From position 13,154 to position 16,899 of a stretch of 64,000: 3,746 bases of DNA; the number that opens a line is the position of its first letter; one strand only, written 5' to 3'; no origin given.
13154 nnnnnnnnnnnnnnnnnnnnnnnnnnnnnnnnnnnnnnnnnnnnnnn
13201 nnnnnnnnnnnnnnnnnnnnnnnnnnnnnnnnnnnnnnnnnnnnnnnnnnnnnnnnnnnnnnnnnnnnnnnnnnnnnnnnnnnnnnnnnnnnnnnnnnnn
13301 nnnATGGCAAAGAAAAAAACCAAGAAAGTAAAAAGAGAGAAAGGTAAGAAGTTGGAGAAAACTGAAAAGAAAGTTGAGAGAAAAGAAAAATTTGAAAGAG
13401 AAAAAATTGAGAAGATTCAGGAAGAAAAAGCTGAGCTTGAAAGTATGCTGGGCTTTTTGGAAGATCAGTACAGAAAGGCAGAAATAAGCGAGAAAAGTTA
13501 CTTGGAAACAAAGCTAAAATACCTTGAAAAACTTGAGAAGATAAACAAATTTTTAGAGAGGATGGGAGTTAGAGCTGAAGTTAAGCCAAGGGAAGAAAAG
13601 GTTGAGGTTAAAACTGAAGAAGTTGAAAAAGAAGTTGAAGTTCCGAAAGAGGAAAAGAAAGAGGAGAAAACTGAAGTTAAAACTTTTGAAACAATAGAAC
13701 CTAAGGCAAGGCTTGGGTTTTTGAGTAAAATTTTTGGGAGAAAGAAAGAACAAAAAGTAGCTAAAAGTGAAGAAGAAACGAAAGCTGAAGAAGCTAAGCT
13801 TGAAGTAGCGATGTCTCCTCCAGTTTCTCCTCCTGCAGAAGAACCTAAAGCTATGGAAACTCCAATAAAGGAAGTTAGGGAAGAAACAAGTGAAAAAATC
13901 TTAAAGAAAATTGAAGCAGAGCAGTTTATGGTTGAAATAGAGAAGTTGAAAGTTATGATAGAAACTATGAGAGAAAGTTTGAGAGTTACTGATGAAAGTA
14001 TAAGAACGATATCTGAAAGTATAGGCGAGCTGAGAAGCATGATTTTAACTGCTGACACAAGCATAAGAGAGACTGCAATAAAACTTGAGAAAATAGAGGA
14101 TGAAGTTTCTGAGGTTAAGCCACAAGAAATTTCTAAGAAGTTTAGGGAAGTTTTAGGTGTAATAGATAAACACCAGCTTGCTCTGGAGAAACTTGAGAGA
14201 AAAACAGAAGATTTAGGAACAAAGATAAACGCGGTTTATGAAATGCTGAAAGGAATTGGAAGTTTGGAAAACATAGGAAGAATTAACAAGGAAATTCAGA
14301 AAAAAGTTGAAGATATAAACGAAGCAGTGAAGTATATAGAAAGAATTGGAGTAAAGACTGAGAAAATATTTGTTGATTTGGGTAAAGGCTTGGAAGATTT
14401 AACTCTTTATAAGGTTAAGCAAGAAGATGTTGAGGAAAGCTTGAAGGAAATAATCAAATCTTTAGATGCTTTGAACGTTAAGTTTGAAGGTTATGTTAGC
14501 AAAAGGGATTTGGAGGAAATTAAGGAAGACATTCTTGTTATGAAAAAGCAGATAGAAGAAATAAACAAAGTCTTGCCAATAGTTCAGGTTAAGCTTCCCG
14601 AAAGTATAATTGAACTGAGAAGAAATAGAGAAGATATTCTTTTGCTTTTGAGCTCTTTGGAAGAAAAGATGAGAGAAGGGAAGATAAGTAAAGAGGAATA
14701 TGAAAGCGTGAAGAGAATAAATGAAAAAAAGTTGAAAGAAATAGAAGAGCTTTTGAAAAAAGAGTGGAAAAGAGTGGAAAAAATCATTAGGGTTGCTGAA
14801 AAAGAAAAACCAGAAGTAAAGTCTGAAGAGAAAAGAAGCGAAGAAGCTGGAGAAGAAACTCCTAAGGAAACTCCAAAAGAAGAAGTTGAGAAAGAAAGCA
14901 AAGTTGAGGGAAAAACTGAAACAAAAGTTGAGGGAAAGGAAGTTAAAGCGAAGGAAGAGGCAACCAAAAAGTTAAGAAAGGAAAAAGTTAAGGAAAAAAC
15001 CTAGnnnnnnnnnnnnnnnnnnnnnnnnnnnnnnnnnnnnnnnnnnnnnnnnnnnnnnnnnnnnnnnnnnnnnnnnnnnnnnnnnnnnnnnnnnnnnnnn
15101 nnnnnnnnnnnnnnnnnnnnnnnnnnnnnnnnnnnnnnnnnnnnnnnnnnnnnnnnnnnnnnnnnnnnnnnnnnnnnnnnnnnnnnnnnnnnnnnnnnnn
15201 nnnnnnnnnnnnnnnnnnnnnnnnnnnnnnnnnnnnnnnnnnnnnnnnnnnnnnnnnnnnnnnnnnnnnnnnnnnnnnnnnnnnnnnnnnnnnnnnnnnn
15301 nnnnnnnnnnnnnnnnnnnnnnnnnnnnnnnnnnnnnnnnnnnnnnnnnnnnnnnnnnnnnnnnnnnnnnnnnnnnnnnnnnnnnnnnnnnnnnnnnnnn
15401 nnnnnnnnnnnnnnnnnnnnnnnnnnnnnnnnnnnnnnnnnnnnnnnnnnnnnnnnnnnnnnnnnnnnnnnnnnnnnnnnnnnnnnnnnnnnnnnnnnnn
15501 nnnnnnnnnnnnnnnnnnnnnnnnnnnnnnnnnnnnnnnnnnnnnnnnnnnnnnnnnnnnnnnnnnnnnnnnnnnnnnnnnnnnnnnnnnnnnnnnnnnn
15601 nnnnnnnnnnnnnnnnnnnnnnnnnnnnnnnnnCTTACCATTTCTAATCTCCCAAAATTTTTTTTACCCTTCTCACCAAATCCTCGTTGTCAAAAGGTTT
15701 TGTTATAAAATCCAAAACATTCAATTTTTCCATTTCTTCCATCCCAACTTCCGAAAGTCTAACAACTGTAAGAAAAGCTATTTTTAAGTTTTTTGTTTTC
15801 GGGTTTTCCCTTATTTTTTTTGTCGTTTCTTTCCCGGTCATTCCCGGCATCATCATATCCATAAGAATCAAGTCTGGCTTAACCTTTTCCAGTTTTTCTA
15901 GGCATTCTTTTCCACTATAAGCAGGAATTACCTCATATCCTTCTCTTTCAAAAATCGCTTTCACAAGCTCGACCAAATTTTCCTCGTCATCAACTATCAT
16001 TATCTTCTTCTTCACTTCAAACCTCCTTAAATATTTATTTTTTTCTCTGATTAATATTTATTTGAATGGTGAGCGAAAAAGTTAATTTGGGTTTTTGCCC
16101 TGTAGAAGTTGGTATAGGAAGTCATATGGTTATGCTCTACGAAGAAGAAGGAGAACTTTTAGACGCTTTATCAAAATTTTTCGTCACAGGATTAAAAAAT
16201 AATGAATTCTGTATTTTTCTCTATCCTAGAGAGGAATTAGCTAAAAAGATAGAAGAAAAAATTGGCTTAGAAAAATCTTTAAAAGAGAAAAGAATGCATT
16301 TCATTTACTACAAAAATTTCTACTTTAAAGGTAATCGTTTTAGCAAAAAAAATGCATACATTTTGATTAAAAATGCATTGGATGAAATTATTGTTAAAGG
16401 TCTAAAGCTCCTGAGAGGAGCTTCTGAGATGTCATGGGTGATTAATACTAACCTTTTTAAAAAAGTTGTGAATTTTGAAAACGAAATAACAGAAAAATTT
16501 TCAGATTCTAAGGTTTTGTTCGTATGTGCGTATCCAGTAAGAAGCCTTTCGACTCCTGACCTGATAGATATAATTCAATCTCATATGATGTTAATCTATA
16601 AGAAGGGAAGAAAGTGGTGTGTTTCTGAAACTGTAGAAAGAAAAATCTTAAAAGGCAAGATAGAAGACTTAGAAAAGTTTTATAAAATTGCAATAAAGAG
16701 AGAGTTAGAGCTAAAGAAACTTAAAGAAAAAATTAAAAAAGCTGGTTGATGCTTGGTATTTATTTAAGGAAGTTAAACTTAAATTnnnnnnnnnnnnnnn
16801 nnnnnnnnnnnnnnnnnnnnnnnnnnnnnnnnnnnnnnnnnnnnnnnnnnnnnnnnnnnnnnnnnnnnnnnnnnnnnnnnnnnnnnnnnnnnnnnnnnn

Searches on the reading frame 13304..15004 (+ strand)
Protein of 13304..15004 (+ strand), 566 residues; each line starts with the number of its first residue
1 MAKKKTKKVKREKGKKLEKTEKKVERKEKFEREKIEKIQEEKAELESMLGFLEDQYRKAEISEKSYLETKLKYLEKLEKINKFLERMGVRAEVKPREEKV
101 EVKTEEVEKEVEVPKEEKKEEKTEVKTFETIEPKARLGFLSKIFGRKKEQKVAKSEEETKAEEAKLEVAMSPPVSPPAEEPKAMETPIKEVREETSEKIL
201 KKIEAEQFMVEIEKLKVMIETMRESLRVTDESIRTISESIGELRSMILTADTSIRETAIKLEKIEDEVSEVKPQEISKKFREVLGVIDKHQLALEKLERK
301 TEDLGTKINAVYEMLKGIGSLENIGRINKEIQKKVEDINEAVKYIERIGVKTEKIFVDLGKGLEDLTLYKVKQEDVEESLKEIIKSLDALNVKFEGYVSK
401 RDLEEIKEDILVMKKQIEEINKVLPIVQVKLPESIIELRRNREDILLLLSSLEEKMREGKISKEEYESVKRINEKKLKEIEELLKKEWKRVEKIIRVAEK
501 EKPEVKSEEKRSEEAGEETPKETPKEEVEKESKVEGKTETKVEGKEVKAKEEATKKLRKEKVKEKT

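Call 9: search_protein_families(library=pfam, max_evalue=0.001, proteins=[window:13304-15004:+])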
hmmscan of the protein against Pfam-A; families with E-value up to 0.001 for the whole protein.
window:13304-15004:+ (566 aa): 0 families

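Call 16: search_protein_families(library=ncbifam, max_evalue=0.01, proteins=[window:13304-15004:+])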
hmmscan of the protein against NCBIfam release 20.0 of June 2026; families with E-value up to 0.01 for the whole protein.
window:13304-15004:+ (566 aa): 3 families
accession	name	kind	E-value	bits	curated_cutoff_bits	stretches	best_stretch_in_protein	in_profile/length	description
NF003034.1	PRK03918.1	equivalog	0.00052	18.1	700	1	183-372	204-390/878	DNA double-strand break repair ATPase Rad50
TIGR02168.1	SMC_prok_B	equivalog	0.0012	16.7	567.35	1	148-342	768-962/1181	chromosome segregation protein SMC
NF045487.1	ASRP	equivalog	0.0018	17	300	1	4-347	152-474/593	archaea-specific SMC-related protein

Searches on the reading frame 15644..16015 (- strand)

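Call 9: search_protein_families(library=pfam, max_evalue=0.001, proteins=[window:15644-16015:-])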
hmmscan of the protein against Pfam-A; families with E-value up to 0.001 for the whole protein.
window:15644-16015:- (123 aa): 1 family
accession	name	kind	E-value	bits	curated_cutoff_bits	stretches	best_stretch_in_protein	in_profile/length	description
PF00072.30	Response_reg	-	2.1e-27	95.9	30.2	1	5-117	1-110/111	Response regulator receiver domain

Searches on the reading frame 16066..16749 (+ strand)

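Call 9: search_protein_families(library=pfam, max_evalue=0.001, proteins=[window:16066-16749:+])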
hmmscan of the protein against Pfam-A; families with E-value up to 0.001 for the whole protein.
window:16066-16749:+ (227 aa): 1 family
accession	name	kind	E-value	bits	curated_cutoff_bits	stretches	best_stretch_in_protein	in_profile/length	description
PF14417.12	MEDS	-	4.4e-24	85.6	29.8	1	20-173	2-160/161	MEDS: MEthanogen/methylotroph, DcmR Sensory domain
